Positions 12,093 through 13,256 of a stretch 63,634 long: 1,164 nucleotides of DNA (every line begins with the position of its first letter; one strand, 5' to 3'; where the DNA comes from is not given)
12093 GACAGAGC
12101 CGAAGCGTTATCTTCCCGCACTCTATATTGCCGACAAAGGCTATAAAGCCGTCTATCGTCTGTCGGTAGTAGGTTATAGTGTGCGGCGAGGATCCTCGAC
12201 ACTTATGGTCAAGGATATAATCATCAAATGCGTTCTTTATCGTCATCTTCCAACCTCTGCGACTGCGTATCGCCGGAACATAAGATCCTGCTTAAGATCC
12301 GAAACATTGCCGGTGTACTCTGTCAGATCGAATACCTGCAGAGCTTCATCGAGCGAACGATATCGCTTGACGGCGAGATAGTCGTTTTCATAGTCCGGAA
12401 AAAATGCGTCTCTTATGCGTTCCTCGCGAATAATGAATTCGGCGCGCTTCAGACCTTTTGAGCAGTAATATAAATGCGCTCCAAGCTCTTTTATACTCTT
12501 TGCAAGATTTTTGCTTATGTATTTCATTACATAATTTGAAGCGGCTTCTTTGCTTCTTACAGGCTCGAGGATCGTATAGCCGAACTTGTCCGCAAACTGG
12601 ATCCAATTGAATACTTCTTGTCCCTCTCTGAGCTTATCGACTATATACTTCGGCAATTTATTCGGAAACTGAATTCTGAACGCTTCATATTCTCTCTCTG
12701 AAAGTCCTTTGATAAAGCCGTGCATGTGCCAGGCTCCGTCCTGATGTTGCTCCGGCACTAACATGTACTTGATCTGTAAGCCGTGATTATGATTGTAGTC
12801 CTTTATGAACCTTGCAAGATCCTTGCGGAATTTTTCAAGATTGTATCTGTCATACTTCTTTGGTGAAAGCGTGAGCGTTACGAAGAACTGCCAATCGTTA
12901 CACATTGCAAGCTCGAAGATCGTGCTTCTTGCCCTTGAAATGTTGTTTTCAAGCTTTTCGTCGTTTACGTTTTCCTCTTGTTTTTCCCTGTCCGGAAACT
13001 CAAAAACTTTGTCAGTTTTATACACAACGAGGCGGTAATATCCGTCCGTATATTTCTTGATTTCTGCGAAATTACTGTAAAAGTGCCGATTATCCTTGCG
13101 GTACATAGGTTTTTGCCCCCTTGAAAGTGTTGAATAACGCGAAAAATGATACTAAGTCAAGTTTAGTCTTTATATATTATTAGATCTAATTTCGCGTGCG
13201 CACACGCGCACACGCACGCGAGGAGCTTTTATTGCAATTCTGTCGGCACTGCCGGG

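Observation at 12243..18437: Gene content and order match a Gram-positive filamentous (inovirus-like) prophage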

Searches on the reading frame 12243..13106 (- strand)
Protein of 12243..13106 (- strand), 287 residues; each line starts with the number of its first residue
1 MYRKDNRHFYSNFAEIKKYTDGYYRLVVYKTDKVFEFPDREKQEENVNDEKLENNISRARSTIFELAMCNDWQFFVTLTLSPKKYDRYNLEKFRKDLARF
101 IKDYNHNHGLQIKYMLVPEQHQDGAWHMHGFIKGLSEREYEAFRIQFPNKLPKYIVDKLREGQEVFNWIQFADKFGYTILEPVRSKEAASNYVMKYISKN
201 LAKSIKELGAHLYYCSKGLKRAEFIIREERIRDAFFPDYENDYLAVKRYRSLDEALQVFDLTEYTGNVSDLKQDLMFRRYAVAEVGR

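Call 5: search_protein_families(library=pfam, proteins=[window:12243-13106:-], max_evalue=1)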
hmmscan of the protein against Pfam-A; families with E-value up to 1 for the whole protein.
window:12243-13106:- (287 aa): 3 families
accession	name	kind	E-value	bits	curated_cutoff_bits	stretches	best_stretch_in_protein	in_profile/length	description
PF23343.2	REP_ORF2-G2P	-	1.6e-12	48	27.8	1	74-200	2-98/99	Replication-associated protein ORF2/G2P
PF05840.19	Phage_GPA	-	0.031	13.7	31.4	1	73-201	184-318/321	Bacteriophage replication gene A protein (GPA)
PF02057.21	Glyco_hydro_59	-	0.059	13.1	27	1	95-173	116-195/294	Glycosyl hydrolase family 59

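Call 6: search_protein_families(library=phrogs, proteins=[window:12243-13106:-], max_evalue=0.1)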
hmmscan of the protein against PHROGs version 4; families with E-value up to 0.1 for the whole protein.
window:12243-13106:- (287 aa): 3 families
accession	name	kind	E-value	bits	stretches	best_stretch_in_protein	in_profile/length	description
phrog_3419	-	DNA, RNA and nucleotide metabolism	2.1e-13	51.5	1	16-221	39-231/289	rolling circle DNA replication initiation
phrog_3584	-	DNA, RNA and nucleotide metabolism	5.9e-09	36.7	1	6-233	8-203/265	replication initiation protein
phrog_6857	-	unknown function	0.088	12.1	0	106-201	344-428/855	-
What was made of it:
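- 12243..13106 (-): HUH rolling-circle replication initiator, 287 aa. PF23343 REP_ORF2-G2P at 1.6e-12 (call 5); phrog_3419 at 2e-13 (call 6).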

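Call 10: search_dna_similar(query=window:12243-13106:-, collection=phages, mode=protein, max_evalue=0.01)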
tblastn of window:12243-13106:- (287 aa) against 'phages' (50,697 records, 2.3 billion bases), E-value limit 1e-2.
Records with a match: 31; places in all: 31; records where one place covers at least 80% of the query: 0.
Best place of each record, by identity: <60% 31.
By first word of the organism name: bajarodino 21; Dulem 9; bajarodmic 1.
By host as written in the record: - 11; Peromyscus fraterculus 11; Varecia variegata 5; Eulemur coronatus 2; Lemur catta 1; Eulemur fulvus collaris 1.
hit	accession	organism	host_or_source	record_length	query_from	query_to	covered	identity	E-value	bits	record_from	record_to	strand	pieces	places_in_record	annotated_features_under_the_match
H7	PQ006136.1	bajarodino virus 5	Neotoma bryanti feces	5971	13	219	72%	37.5%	1e-38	149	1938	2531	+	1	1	replication initiator protein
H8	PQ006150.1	bajarodino virus 5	Neotoma bryanti feces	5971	13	219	72%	37.5%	1e-38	149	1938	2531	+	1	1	replication initiator protein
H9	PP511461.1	Dulem virus 70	Varecia variegata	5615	41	246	72%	31.6%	2e-28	120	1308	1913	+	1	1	replication protein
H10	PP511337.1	Dulem virus 67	Eulemur coronatus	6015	41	246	72%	31.6%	2e-28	120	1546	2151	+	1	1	replication protein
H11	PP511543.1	Dulem virus 69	Varecia variegata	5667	41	244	71%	31.9%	2e-28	119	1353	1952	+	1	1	replication protein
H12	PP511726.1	Dulem virus 69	Lemur catta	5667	41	244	71%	31.9%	2e-28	119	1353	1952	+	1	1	replication protein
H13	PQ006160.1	bajarodino virus 35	Peromyscus fraterculus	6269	17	219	71%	31.1%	3e-17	87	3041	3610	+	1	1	replication initiator protein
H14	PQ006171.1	bajarodino virus 23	Peromyscus fraterculus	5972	17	219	71%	30.6%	2e-16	85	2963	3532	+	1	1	replication initiator protein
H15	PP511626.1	Dulem virus 74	Varecia variegata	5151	41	220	63%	32.3%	1e-23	105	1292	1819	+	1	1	replication protein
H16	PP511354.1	Dulem virus 73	Eulemur coronatus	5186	42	220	62%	31.9%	5e-23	103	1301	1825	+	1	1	replication protein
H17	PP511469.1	Dulem virus 73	Varecia variegata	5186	42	220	62%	31.9%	5e-23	103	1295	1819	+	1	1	replication protein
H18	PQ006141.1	bajarodino virus 42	Neotoma bryanti feces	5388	38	220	64%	30.5%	3e-17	87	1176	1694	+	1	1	replication initiator protein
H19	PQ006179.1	bajarodino virus 19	Peromyscus fraterculus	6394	23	202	63%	29.4%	3e-13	76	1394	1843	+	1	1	replication initiator protein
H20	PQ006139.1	bajarodino virus 1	Neotoma bryanti feces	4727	37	219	64%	28.9%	7e-13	74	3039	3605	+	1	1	replication initiator protein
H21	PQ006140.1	bajarodino virus 1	Neotoma bryanti feces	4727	37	219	64%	28.9%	7e-13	74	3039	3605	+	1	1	replication initiator protein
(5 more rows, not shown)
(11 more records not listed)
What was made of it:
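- Its best matches are Inoviridae Rep proteins (call 10).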

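Call 81: get_annotated_region(hit=H9, flank=6000)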
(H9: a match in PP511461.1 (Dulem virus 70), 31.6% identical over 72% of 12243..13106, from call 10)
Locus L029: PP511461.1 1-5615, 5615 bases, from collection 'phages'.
description: Dulem virus 70 isolate Duke_23FS_36, complete genome.
organism: Dulem virus 70 (NCBI taxid 3145781)
taxonomy: Viruses; Monodnaviria; Loebvirae; Hofneiviricota; Faserviricetes; Tubulavirales; Inoviridae; Inovirus
host: Varecia variegata; source: feces; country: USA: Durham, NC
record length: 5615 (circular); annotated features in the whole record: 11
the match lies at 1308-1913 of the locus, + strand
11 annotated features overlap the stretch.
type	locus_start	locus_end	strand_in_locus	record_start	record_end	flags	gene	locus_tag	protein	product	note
CDS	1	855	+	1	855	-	-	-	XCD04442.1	ZOT protein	-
CDS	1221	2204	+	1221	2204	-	-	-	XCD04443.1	replication protein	-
CDS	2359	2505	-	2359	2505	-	-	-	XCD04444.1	hypothetical protein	-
CDS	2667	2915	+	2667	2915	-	-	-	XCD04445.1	hypothetical protein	-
CDS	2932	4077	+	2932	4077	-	-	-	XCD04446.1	hypothetical protein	-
CDS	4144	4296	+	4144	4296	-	-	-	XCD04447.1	hypothetical protein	-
CDS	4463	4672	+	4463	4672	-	-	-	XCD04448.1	hypothetical protein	-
CDS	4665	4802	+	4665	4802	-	-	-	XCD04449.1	hypothetical protein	-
CDS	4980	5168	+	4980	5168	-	-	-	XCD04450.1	hypothetical protein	-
CDS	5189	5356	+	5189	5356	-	-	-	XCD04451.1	hypothetical protein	-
CDS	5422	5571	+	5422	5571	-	-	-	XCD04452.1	hypothetical protein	-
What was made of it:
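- Closest known: Uncultured circular 'Inoviridae' genomes from mammal faeces. Same: Dulem virus 70 has Zot followed by Rep (call 81).
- Zot followed by Rep is also the order in Dulem virus 70 (call 81).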

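Call 104: search_protein_families(library=ncbifam, proteins=[window:12243-13106:-], max_evalue=0.01)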
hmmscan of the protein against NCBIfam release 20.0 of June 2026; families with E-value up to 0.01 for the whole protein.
window:12243-13106:- (287 aa): 0 families
